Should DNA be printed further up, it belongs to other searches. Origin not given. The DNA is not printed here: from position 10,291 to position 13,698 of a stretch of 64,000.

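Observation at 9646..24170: Two adjacent giant genes place different protease heads (M6 metallo, C25 cysteine) on one shared modular stalk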

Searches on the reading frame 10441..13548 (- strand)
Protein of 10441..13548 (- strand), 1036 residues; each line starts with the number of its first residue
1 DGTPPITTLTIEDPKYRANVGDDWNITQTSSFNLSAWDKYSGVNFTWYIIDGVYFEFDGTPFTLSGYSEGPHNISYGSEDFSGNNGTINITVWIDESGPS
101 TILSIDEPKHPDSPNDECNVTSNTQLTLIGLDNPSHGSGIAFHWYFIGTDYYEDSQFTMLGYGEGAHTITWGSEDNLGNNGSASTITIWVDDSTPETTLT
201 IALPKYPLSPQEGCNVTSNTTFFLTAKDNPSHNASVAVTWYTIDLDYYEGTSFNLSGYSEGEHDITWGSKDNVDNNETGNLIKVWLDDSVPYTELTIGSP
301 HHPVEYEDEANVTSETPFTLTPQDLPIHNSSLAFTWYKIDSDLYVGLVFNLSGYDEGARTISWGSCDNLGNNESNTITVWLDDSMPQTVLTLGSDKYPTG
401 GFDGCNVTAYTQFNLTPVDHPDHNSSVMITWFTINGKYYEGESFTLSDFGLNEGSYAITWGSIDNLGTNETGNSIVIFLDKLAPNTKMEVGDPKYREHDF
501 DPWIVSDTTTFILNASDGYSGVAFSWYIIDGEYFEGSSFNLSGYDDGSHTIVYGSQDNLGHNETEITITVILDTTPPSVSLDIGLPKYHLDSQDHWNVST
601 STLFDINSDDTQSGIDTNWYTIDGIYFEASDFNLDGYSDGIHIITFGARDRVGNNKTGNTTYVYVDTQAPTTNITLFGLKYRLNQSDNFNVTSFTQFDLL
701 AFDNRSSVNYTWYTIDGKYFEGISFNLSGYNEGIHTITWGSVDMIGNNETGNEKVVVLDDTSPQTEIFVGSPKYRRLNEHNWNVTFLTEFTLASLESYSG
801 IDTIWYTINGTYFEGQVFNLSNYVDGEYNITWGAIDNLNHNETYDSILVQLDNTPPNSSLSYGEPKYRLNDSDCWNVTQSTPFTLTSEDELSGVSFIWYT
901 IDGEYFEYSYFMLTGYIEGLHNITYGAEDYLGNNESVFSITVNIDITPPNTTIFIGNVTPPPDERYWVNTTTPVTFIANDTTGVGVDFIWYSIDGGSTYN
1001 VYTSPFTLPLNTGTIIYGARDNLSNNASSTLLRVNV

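Call 22: find_homologous_proteins(query=window:10441-13548:-, max_evalue=1e-10)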
Query window:10441-13548:- (1036 aa): 68 proteins with E <= 1e-10 among 8000 candidates.
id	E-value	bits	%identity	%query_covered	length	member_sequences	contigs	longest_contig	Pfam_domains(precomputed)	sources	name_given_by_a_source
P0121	0.0e+0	1452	63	100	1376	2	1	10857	PF22352.3,PF00801.27,PF13750.13,PF19077.7,PF18911.7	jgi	jgi:hypothetical protein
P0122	0.0e+0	1205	41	100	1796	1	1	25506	-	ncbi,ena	-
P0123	0.0e+0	1116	53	96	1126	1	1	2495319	-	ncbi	ncbi:MAG: hypothetical protein JSW28_00755, partial [Thermoplasmata archaeon]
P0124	9.5e-285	966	51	89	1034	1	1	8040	PF13750.13,PF19077.7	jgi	jgi:hypothetical protein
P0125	6.0e-259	880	43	83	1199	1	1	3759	PF00801.27,PF13750.13,PF18911.7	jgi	jgi:hypothetical protein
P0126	2.6e-218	746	39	61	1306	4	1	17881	PF13750.13,PF00082.28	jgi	jgi:hypothetical protein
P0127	3.7e-205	702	39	61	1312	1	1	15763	PF17957.8,PF00082.28,PF19077.7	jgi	jgi:hypothetical protein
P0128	5.1e-202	692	38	76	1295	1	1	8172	PF17957.8,PF13750.13,PF00082.28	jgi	jgi:hypothetical protein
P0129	1.5e-198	680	45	64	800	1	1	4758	-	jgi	jgi:hypothetical protein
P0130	1.0e-195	671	39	84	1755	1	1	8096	PF13750.13,PF00082.28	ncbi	-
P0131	3.0e-183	630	43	76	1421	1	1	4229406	PF00082.28,PF19077.7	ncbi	ncbi:MAG: S8 family serine peptidase, partial [Thermoplasmata archaeon]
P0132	3.7e-180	620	40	76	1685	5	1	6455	PF17957.8,PF13750.13,PF00082.28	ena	-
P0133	7.2e-180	619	43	73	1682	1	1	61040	PF17957.8,PF13750.13,PF00082.28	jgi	jgi:hypothetical protein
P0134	1.1e-175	605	42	73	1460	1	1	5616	PF17957.8,PF13750.13,PF00082.28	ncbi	ncbi:MAG: S8 family serine peptidase [Thermoplasmata archaeon]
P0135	1.9e-166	574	38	73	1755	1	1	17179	PF17957.8,PF13750.13,PF18884.6,PF00082.28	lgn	-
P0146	1.9e-139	485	44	60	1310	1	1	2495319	PF00801.27,PF05547.18,PF13750.13,PF18911.7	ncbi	ncbi:MAG: M6 family metalloprotease domain-containing protein, partial [Thermoplasmata archaeon]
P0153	7.2e-92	327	33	59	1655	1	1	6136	PF13229.13,PF13205.13,PF18884.6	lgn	-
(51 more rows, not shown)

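Call 38: find_encoding_contigs(protein=P0133, flank=10000, max_places=3)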
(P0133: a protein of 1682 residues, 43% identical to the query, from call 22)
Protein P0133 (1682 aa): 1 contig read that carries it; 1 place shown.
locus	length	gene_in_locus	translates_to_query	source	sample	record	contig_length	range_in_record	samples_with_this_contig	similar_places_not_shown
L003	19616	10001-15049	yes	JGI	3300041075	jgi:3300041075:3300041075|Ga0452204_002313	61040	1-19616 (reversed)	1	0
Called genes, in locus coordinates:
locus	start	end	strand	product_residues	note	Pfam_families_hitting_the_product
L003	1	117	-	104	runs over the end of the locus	-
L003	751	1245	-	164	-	-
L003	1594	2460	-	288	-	-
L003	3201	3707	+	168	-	PF00025:Arf, PF00071:Ras, PF04670:Gtr1_RagA (weak), PF08477:Roc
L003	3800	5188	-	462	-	PF00188:CAP, PF07705:CARDB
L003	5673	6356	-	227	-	-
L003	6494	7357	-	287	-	PF00025:Arf, PF00071:Ras, PF08477:Roc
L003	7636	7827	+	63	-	PF00833:Ribosomal_S17e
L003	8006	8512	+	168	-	PF09824:ArsR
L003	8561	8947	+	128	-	-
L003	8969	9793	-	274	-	PF04055:Radical_SAM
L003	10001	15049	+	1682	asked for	PF00082:Peptidase_S8, PF17957:Big_7 (weak), PF13750:Big_3_3 (faint)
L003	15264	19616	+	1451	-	?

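Call 39: find_encoding_contigs(protein=P0146, flank=10000, max_places=3)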
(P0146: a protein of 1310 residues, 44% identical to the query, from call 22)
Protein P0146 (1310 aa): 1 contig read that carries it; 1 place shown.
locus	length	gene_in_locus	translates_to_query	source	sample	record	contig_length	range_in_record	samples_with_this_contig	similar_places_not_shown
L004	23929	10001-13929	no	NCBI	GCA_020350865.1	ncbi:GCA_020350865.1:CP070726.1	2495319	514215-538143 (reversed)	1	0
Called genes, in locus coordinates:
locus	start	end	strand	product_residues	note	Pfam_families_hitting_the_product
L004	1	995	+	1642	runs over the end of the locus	PF13360:PQQ_2 (faint), PF13570:Beta-prop_ACSF4 (faint), PF07705:CARDB (weak)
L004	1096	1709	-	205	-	PF12704:MacB_PCD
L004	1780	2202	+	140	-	PF01047:MarR (weak), PF03965:Penicillinase_R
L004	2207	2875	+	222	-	PF01435:Peptidase_M48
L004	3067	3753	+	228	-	PF20247:DUF6602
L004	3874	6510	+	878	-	PF09136:Glucodextran_B (faint), PF19077:Big_13 (faint), PF13750:Big_3_3 (faint), PF17957:Big_7, PF07495:Y_Y_Y (faint), PF17957:Big_7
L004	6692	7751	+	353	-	PF07705:CARDB (faint)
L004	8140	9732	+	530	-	PF06418:CTP_synth_N, PF00117:GATase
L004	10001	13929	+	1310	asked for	PF05547:Peptidase_M6, PF00801:PKD, PF18911:PKD_4, PF13750:Big_3_3 (faint)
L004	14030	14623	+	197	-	PF01314:AFOR_C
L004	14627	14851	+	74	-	-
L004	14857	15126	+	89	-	PF02597:ThiS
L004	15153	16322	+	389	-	PF02515:CoA_transf_3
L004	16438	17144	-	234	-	-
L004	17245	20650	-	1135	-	PF13517:FG-GAP_3, PF01839:FG-GAP (weak)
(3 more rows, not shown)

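Call 40: search_protein_families(library=pfam, proteins=[L003:15264-19616:+, P0133, P0122, P0153], max_evalue=0.001)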
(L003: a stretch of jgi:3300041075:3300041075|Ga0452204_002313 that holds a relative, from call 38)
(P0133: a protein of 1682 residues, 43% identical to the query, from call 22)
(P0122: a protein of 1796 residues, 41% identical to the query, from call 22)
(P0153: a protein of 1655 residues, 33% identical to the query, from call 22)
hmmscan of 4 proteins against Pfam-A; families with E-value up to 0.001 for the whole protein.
L003:15264-19616:+ (1451 aa): 2 families
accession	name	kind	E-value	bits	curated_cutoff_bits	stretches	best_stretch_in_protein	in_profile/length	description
PF07705.17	CARDB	-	2.6e-06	28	22.7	1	1315-1428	2-100/101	CARDB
PF20773.4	InhA-like_MAM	-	9.1e-05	22.5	26.9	1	761-819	107-163/191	Immune inhibitor A-like, MAM domain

P0133 (1682 aa): 3 families
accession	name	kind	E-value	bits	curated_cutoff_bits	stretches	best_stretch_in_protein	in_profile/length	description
PF00082.27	Peptidase_S8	-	7.9e-21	75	21.8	1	276-550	4-288/288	Subtilase family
PF13750.12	Big_3_3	-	9.2e-13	48.6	27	0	1403-1453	6-57/157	Bacterial Ig-like domain (group 3)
PF17957.7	Big_7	-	5.3e-06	27.4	24.1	1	699-764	2-70/70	Bacterial Ig domain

P0122 (1796 aa): 1 family
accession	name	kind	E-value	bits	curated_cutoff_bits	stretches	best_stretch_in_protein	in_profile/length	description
PF12904.13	Collagen_bind_2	-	0.0009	19.5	22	0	675-745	19-86/92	Putative collagen-binding domain of a collagenase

P0153 (1655 aa): 7 families
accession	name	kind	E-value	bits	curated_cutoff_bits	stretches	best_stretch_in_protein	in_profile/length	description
PF13229.12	Beta_helix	-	2.5e-28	99.2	25.9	3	257-399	13-158/158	Right handed beta helix region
PF13205.12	Big_5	-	2e-13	51.4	23.6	1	1386-1484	1-105/105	Bacterial Ig-like domain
PF18884.5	TSP3_bac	-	6.4e-08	32.7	25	1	1571-1591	1-21/22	Bacterial TSP3 repeat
PF19077.6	Big_13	-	2.6e-05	25.1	27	0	1261-1298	66-102/102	Bacterial Ig-like domain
PF17936.7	Big_6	-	8.5e-05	23.2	27.6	0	1319-1376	16-75/83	Bacterial Ig domain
PF13750.12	Big_3_3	-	0.00012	22.3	27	0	806-864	3-62/157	Bacterial Ig-like domain (group 3)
PF13620.12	CarboxypepD_reg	-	0.00067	20.4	32.3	0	420-455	3-38/82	Carboxypeptidase regulatory-like domain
